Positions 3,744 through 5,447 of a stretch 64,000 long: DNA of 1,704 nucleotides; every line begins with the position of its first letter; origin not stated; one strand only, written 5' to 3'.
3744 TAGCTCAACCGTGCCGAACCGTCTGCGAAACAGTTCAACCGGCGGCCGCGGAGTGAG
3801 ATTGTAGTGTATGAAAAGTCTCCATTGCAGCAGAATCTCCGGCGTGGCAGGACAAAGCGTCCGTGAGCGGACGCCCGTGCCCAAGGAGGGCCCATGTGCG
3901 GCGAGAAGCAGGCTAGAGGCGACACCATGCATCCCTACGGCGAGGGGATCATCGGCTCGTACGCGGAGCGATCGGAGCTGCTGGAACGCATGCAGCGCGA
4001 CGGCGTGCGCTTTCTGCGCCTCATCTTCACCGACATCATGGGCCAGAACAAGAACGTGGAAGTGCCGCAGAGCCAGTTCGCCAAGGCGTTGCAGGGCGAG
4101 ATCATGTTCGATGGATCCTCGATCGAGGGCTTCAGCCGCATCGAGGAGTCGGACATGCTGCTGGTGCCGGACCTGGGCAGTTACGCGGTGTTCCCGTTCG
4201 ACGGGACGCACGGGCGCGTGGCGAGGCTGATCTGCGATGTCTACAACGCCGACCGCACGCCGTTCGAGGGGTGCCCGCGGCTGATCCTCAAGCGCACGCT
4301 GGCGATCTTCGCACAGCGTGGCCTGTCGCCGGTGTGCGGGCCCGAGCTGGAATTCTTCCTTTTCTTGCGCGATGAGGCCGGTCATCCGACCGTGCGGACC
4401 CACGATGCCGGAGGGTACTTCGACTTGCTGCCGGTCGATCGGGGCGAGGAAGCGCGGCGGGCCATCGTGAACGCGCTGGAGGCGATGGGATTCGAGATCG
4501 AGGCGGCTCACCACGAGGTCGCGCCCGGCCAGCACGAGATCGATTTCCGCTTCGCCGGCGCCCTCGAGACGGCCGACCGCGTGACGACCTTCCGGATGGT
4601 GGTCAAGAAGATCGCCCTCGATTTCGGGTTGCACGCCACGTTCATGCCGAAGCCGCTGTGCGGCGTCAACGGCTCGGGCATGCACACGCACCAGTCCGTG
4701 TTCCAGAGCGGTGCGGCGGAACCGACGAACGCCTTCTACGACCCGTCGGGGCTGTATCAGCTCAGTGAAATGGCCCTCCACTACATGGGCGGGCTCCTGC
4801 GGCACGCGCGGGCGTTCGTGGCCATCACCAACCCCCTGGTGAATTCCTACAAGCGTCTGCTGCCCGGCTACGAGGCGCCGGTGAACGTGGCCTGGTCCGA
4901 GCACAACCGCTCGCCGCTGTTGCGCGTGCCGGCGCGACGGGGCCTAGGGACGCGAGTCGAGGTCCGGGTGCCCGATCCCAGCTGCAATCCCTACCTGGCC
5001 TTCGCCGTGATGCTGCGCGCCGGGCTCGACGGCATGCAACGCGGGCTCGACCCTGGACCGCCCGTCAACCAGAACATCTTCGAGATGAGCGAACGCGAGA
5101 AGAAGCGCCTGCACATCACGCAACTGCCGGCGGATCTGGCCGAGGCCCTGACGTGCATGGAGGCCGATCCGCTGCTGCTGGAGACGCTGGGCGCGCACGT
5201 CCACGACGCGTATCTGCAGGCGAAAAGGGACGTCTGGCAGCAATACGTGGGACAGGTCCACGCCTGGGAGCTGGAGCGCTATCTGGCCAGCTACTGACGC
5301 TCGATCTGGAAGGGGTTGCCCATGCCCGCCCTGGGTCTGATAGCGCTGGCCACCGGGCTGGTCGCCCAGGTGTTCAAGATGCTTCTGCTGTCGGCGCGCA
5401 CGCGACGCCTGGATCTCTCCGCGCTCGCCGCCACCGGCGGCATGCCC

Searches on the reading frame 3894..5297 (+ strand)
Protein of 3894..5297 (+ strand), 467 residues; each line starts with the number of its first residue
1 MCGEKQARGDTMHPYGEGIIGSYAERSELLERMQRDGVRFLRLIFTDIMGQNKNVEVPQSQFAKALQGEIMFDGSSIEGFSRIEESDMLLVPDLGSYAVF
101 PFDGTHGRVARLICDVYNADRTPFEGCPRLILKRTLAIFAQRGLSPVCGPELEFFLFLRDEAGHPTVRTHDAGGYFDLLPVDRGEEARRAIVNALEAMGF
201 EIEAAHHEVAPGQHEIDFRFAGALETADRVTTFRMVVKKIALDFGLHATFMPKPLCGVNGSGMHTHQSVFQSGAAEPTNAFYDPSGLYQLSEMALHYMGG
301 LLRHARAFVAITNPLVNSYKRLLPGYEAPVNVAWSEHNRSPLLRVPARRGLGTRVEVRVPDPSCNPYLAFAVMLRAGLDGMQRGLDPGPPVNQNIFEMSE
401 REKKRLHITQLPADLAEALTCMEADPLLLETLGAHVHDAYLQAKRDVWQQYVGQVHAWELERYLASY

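Call 17: find_encoding_contigs(protein=window:3894-5297:+, flank=10000, max_places=1)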
Protein window:3894-5297:+ (467 aa): 15 contigs read that carry it; 1 place shown.
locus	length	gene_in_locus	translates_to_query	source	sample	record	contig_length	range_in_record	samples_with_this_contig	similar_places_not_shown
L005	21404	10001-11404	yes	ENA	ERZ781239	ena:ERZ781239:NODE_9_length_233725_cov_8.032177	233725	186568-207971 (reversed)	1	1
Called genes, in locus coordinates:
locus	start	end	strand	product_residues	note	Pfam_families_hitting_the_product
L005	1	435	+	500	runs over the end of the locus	PF00361:Proton_antipo_M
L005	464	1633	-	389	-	PF02771:Acyl-CoA_dh_N, PF02770:Acyl-CoA_dh_M, PF00441:Acyl-CoA_dh_1, PF08028:Acyl-CoA_dh_2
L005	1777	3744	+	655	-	PF00884:Sulfatase, PF01663:Phosphodiest (faint)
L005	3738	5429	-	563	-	PF02366:PMT (weak), PF13231:PMT_2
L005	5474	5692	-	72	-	PF01106:NifU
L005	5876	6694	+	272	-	PF00459:Inositol_P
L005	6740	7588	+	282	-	PF01887:SAM_HAT_N, PF20257:SAM_HAT_C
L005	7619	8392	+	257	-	-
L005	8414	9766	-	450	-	PF13638:PIN_4, PF02562:PhoH, PF13604:AAA_30 (weak)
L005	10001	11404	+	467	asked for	PF03951:Gln-synt_N, PF00120:Gln-synt_C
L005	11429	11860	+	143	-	PF02681:DUF212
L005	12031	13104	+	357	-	PF00142:Fer4_NifH (weak), PF01656:CbiA, PF02374:ArsA_ATPase (weak), PF06564:CBP_BcsQ, PF09140:MipZ, PF10609:ParA, PF13614:AAA_31, PF16561:AMPK1_CBM, +1 more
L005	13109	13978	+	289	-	-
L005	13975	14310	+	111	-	-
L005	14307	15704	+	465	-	PF04932:Wzy_C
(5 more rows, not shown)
